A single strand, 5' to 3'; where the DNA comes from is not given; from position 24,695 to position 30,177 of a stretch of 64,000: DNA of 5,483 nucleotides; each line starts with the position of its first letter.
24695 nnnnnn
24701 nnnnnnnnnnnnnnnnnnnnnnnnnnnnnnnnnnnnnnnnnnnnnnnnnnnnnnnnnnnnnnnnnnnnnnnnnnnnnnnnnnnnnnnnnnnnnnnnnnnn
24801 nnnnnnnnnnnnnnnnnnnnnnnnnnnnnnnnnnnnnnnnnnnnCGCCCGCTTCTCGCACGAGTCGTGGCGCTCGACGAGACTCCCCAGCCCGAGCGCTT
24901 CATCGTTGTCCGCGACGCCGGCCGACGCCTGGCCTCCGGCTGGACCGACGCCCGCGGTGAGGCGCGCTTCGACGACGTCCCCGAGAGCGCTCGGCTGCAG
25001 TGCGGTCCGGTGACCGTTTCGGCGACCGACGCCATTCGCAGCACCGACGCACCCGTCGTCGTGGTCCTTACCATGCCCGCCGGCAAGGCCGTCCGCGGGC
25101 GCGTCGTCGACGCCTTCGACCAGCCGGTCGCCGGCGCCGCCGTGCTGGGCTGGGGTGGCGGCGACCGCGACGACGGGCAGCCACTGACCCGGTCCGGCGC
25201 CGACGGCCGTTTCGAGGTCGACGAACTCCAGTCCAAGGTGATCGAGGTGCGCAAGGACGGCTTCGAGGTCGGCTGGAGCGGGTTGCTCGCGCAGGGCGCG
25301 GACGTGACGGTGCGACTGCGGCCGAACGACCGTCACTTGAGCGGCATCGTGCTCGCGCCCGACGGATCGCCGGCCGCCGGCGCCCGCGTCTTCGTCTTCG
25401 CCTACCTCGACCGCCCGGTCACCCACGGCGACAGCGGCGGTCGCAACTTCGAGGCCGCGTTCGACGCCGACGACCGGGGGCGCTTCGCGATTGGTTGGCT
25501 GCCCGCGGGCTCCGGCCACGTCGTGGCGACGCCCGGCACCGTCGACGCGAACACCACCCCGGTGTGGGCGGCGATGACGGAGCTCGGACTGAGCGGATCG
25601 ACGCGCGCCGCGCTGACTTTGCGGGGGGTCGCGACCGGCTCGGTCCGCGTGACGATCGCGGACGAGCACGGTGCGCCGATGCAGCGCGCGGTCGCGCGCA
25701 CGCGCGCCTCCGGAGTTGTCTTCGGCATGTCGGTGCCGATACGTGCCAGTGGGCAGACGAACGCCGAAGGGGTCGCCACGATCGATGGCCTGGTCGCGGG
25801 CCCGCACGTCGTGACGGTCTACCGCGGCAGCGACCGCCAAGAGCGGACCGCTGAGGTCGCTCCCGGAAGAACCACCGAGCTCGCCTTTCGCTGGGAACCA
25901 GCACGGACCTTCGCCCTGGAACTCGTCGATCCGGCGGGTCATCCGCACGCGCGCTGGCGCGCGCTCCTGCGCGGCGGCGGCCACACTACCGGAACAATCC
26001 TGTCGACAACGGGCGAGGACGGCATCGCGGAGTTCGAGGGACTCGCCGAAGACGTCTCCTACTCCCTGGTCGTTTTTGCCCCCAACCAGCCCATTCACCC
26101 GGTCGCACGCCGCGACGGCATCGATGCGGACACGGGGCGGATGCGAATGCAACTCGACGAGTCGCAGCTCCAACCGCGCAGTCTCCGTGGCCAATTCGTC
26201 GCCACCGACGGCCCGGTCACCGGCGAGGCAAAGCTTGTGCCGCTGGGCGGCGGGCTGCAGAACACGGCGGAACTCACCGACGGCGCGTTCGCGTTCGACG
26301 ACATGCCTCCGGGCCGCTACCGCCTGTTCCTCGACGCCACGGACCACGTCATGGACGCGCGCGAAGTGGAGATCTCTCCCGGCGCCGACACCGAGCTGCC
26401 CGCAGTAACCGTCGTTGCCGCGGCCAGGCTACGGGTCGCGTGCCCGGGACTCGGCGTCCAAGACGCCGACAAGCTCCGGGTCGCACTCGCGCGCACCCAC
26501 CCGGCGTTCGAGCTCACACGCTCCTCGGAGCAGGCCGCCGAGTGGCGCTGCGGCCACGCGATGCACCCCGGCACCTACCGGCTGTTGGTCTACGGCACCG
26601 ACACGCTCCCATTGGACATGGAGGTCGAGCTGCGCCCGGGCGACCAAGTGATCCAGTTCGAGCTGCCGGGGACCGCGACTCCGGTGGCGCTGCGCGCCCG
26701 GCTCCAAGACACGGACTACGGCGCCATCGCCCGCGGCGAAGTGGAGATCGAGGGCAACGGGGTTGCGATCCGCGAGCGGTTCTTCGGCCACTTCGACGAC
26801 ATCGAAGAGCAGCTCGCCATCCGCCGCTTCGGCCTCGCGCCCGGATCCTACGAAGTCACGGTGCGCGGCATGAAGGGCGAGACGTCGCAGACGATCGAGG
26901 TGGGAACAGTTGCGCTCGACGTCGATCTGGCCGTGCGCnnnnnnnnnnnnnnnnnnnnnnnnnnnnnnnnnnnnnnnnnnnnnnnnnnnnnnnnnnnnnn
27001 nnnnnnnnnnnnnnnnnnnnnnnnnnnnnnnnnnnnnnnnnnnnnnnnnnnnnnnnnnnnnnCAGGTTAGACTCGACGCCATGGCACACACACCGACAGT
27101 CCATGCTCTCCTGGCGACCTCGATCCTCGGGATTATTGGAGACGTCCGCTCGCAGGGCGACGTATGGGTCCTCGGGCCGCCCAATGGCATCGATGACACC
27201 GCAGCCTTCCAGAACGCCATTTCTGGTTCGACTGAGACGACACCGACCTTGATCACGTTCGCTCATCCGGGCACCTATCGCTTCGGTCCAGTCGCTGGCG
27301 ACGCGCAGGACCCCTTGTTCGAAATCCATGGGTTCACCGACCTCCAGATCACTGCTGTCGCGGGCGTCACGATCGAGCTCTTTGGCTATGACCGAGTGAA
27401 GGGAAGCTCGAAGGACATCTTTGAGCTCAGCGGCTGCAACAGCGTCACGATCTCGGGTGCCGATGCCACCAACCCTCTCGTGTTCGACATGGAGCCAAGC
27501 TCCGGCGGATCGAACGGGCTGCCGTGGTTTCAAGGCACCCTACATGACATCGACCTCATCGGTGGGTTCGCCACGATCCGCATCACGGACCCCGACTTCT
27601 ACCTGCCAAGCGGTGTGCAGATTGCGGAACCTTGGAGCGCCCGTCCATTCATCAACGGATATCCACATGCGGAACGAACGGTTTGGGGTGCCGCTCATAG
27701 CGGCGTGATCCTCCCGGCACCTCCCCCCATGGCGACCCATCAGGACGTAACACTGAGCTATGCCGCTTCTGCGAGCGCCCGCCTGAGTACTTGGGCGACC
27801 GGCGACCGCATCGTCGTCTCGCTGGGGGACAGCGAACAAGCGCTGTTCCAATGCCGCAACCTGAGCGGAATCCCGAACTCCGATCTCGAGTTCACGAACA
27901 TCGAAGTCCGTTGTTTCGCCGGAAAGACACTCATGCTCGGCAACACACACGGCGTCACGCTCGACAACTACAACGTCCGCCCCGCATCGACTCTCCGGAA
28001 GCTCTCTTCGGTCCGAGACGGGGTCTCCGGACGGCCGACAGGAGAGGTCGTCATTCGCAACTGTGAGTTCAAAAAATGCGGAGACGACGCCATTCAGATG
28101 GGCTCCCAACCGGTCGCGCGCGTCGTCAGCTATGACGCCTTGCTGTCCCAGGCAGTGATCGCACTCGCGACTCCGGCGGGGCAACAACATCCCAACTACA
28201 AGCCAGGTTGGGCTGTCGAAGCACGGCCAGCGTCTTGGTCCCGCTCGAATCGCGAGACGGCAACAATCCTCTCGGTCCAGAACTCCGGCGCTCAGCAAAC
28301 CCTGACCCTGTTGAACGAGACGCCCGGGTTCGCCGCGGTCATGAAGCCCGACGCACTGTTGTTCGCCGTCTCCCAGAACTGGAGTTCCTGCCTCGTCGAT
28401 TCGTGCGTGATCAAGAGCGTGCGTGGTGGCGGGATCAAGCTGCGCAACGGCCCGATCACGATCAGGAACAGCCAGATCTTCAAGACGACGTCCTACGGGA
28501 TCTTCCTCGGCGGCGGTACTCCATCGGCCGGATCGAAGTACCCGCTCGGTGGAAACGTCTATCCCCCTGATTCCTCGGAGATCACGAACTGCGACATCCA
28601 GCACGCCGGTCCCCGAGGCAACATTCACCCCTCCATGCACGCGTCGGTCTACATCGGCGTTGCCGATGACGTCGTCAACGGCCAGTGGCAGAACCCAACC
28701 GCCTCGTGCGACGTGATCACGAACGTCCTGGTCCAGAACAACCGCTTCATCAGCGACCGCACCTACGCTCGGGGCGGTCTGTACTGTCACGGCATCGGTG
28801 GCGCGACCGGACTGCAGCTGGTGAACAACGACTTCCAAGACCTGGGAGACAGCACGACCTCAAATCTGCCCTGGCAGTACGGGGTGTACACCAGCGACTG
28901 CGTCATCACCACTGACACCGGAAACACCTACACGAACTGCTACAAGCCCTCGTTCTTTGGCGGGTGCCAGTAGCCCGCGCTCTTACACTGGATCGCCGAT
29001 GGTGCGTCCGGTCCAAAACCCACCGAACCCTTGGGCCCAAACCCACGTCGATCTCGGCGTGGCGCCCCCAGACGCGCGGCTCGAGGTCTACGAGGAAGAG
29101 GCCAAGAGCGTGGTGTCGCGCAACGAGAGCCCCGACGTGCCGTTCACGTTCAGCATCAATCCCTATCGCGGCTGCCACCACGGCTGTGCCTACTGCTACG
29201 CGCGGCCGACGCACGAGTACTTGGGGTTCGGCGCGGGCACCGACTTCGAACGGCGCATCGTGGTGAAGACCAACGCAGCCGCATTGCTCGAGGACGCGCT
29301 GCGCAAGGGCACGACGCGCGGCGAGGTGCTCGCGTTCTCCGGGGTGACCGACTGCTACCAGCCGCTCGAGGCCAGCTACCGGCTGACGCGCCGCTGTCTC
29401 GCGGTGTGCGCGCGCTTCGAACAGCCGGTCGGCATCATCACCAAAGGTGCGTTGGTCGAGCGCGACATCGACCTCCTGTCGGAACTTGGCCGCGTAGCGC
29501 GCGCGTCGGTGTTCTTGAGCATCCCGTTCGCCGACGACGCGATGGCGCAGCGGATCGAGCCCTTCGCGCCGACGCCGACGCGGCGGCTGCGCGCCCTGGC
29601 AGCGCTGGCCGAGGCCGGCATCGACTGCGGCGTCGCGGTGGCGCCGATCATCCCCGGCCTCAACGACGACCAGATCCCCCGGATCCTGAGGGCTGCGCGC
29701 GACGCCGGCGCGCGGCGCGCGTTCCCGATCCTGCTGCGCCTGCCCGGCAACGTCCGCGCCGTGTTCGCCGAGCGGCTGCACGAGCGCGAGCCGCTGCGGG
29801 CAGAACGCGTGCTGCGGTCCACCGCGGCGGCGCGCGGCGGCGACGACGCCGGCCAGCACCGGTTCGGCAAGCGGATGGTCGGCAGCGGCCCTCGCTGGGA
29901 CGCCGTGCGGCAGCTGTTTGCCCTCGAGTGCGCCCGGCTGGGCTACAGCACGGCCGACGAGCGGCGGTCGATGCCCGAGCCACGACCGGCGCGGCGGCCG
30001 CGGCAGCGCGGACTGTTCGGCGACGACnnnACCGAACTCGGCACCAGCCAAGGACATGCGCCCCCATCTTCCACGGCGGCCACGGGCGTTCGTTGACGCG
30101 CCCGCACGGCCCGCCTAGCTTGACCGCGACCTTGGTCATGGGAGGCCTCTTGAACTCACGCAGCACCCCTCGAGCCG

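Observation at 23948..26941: ECF sigma factor fused in-frame to a transmembrane helix and about 770 aa of extracytoplasmic Ig-like / CarboxypepD_reg-like repeats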

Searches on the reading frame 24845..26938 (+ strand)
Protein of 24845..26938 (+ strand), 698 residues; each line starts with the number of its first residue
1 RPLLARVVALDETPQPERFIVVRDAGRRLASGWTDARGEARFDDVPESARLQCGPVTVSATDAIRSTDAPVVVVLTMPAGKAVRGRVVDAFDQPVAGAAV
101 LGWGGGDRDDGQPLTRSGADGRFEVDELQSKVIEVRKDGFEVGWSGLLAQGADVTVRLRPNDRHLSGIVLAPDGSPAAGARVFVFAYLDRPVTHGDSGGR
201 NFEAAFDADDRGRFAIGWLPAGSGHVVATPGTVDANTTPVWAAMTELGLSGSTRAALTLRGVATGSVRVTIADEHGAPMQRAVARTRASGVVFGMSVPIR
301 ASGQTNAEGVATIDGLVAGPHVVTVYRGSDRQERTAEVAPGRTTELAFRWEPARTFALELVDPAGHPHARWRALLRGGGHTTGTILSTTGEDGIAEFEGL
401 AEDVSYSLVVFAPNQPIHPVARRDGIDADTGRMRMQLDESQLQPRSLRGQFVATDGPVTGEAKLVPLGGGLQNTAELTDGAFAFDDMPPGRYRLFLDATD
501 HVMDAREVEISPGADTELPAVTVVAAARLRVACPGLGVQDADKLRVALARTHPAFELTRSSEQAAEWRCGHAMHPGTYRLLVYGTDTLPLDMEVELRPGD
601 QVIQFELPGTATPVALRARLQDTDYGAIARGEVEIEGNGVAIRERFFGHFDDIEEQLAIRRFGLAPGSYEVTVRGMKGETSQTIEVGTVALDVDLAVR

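Call 56: search_protein_representatives(protein=window:24845-26938:+)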
Query: 698 residues. Proteins with E-value up to 0.001 (for the whole library): 545; up to 1e-10: 35; up to 1e-30: 4. The best 150 are listed.
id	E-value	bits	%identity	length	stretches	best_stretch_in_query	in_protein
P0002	8.9e-139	480.5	42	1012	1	2-696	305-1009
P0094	1.2e-68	248.7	34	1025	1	13-697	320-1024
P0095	1.2e-32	129.8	31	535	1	208-674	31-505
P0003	4.7e-32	127.8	31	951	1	54-674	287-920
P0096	2.2e-21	92.5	28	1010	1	71-680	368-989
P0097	8.8e-19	83.9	29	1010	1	32-697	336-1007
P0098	3.6e-18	81.9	46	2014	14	660-688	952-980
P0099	5.6e-18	81.3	32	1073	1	33-615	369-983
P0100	1.1e-16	77.0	59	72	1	628-698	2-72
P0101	6.4e-16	74.5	31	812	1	24-500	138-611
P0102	8.2e-16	74.1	30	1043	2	62-643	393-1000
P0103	9.5e-16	73.9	30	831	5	82-516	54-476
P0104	3.3e-15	72.1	34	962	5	33-224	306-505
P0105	4.2e-15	71.8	28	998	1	65-680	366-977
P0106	5.3e-15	71.4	31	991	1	24-608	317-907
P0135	4.0e-10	55.3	31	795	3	73-502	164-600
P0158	2.7e-09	52.5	29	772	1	75-499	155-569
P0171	6.6e-09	51.3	27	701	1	81-675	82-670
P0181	1.2e-08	50.4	31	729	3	25-282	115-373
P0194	3.7e-08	48.8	25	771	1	22-671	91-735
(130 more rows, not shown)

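Call 58: find_encoding_contigs(protein=P0135, flank=5000, max_places=3)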
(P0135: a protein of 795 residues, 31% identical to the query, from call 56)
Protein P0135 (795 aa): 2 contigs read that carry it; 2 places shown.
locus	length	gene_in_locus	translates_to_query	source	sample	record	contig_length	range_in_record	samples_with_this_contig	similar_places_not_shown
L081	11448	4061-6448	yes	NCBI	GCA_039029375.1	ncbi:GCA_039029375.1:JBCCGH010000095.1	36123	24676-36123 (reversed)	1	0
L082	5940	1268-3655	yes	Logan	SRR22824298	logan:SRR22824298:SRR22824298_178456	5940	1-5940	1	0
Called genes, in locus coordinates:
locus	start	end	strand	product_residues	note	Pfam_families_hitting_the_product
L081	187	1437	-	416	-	PF16697:Yop-YscD_cpl, PF14559:TPR_19 (faint)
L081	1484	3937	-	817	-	PF05872:HerA_C (faint)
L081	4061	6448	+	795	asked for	PF13620:CarboxypepD_reg (weak), PF17210:SdrD_B (faint), PF20598:DUF6795 (faint), PF22904:NOMO1-like_2nd (faint), PF00775:Dioxygenase_C (faint), PF09430:EMC7_beta-sandw (faint), PF13715:CarbopepD_reg_2 (faint), PF13620:CarboxypepD_reg, +4 more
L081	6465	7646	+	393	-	-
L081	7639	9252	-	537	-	PF00989:PAS (weak), PF13426:PAS_9, PF08447:PAS_3, PF08448:PAS_4 (weak), PF00512:HisKA (weak), PF02518:HATPase_c, PF00072:Response_reg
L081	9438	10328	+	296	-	PF06629:MipA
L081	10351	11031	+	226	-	PF00072:Response_reg, PF00486:Trans_reg_C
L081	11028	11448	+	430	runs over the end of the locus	PF00512:HisKA, PF02518:HATPase_c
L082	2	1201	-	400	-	?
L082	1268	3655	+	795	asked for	PF13620:CarboxypepD_reg (weak), PF17210:SdrD_B (faint), PF20598:DUF6795 (faint), PF22904:NOMO1-like_2nd (faint), PF00775:Dioxygenase_C (faint), PF09430:EMC7_beta-sandw (faint), PF13715:CarbopepD_reg_2 (faint), PF13620:CarboxypepD_reg, +4 more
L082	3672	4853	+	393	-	-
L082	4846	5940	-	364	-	?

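Call 59: find_encoding_contigs(protein=P0194, flank=5000, max_places=3)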
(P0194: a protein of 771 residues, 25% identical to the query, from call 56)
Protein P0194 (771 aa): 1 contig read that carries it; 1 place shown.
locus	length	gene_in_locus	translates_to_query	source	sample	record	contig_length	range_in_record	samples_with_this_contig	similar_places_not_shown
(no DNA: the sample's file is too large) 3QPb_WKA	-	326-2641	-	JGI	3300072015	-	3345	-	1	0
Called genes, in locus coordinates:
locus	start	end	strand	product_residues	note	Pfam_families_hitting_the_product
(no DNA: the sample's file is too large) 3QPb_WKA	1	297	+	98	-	?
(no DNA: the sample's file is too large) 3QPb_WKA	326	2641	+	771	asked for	PF10670:DUF4198 (faint), PF11974:bMG3 (faint), PF22904:NOMO1-like_2nd (faint), PF13715:CarbopepD_reg_2 (faint), PF17210:SdrD_B (faint), PF17802:SpaA (faint), PF13620:CarboxypepD_reg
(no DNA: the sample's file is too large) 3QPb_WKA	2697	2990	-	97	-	-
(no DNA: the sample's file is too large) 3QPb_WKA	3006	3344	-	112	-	?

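Call 60: find_encoding_contigs(protein=P0158, flank=4000, max_places=2)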
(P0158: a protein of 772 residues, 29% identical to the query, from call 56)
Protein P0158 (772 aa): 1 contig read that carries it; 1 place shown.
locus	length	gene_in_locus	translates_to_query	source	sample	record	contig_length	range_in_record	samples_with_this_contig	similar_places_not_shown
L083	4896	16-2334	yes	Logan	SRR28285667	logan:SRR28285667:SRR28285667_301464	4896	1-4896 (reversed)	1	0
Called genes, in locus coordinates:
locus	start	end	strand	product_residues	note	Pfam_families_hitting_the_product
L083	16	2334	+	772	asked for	PF02369:Big_1 (faint), PF10670:DUF4198 (faint), PF17210:SdrD_B (faint), PF22904:NOMO1-like_2nd (faint), PF13715:CarbopepD_reg_2 (faint), PF14686:fn3_3 (faint), PF13620:CarboxypepD_reg (weak), PF13620:CarboxypepD_reg, +2 more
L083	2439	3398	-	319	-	PF13428:TPR_14 (faint), PF00515:TPR_1 (faint), PF13181:TPR_8 (faint), PF13432:TPR_16 (faint)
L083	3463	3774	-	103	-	-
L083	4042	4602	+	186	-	PF05685:Uma2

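Call 61: find_encoding_contigs(protein=P0181, flank=4000, max_places=2)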
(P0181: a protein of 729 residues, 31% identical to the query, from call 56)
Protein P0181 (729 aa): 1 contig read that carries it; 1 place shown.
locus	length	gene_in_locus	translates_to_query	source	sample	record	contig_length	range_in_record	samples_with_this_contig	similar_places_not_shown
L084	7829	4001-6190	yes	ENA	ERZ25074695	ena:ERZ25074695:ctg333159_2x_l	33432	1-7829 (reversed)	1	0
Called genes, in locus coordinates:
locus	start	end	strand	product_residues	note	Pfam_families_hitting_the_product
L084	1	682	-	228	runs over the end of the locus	PF00072:Response_reg, PF00486:Trans_reg_C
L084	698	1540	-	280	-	PF06629:MipA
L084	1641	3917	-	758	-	PF13620:CarboxypepD_reg (faint), PF14686:fn3_3 (faint)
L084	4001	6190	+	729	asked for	PF13620:CarboxypepD_reg, PF13715:CarbopepD_reg_2 (faint), PF20598:DUF6795 (faint), PF13620:CarboxypepD_reg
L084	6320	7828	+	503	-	?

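Call 62: find_encoding_contigs(protein=P0171, flank=4000, max_places=2)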
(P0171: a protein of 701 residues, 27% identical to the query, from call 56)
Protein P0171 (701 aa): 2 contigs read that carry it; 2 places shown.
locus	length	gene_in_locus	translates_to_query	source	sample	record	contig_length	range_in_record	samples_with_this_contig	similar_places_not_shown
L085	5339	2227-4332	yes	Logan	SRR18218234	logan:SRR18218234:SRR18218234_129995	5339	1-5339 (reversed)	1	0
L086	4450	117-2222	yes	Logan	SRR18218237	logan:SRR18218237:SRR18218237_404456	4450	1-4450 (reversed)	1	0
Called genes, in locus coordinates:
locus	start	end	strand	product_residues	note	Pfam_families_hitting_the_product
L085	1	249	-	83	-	?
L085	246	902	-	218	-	PF04542:Sigma70_r2 (weak), PF07638:Sigma70_ECF (weak), PF08281:Sigma70_r4_2, PF04545:Sigma70_r4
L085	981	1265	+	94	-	-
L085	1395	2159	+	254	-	-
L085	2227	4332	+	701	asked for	PF13620:CarboxypepD_reg (weak), PF13715:CarbopepD_reg_2 (faint), PF22904:NOMO1-like_2nd (faint), PF13620:CarboxypepD_reg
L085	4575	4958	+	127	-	PF00903:Glyoxalase, PF22677:Ble-like_N (faint)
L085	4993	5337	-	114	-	?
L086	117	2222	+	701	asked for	PF13620:CarboxypepD_reg (weak), PF13715:CarbopepD_reg_2 (faint), PF22904:NOMO1-like_2nd (faint), PF13620:CarboxypepD_reg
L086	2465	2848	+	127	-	PF00903:Glyoxalase, PF22677:Ble-like_N (faint)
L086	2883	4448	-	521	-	?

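Call 79: search_protein_families(library=pfam, proteins=[P0094], max_evalue=0.01)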
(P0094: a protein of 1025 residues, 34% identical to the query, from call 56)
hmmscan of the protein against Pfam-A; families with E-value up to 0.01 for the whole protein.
P0094 (1025 aa): 6 families
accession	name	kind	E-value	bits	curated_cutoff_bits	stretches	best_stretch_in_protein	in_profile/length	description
PF13620.12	CarboxypepD_reg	-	2.1e-36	124.5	32.3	3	387-463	2-72/82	Carboxypeptidase regulatory-like domain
PF08281.18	Sigma70_r4_2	-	8.7e-09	35.3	25.7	1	119-171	2-54/54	Sigma-70, region 4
PF04542.20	Sigma70_r2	-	8.2e-07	29.2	24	1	24-87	2-68/71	Sigma-70 region 2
PF02369.22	Big_1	-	4.8e-06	27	34.9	0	575-628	15-64/93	Bacterial Ig-like domain (group 1)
PF04545.22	Sigma70_r4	-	8.8e-06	25.6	24.1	1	124-172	1-49/50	Sigma-70, region 4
PF11974.14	bMG3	-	0.00077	19.8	34.9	0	680-715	24-59/103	Bacterial alpha-2-macroglobulin MG3 domain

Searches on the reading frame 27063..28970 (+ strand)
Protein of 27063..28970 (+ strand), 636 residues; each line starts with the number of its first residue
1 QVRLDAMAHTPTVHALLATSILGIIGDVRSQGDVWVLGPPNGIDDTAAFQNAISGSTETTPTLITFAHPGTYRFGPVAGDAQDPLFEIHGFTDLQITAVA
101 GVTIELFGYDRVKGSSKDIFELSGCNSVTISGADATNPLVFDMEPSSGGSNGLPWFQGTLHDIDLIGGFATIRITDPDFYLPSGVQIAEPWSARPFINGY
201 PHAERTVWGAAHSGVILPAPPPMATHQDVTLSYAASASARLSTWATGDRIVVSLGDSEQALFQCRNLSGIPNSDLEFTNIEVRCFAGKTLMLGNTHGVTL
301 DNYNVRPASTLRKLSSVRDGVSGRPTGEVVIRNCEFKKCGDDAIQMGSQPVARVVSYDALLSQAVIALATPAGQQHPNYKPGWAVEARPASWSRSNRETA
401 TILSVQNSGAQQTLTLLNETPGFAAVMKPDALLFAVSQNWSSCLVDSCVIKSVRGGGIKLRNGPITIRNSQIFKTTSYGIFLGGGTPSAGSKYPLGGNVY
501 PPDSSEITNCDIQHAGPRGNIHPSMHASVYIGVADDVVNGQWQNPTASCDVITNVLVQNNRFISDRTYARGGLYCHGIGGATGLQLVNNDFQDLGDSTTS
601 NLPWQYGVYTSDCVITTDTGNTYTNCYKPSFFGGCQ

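Call 33: search_protein_families(library=pfam, proteins=[window:27063-28970:+], max_evalue=0.001)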
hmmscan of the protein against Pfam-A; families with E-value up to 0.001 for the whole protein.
window:27063-28970:+ (636 aa): 1 family
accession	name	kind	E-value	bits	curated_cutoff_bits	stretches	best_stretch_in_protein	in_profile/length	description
PF13229.12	Beta_helix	-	1.1e-06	28.8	25.9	0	441-485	101-147/158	Right handed beta helix region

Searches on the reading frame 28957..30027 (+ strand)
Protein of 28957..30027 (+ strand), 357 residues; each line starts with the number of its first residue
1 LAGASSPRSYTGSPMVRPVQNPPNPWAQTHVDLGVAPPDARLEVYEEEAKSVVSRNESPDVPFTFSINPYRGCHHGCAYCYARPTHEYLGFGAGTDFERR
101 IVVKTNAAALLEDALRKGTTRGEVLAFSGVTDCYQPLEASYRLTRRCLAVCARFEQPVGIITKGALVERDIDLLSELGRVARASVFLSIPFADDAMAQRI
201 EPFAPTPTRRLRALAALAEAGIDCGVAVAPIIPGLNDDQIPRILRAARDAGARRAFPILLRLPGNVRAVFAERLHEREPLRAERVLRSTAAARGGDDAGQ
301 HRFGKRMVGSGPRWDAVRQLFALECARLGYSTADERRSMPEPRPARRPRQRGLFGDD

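Call 33: search_protein_families(library=pfam, proteins=[window:28957-30027:+], max_evalue=0.001)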
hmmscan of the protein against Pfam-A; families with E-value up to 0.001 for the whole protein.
window:28957-30027:+ (357 aa): 1 family
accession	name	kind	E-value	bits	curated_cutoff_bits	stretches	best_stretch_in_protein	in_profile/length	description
PF04055.27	Radical_SAM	-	4.2e-17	63.2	29.5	1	67-245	1-164/166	Radical SAM superfamily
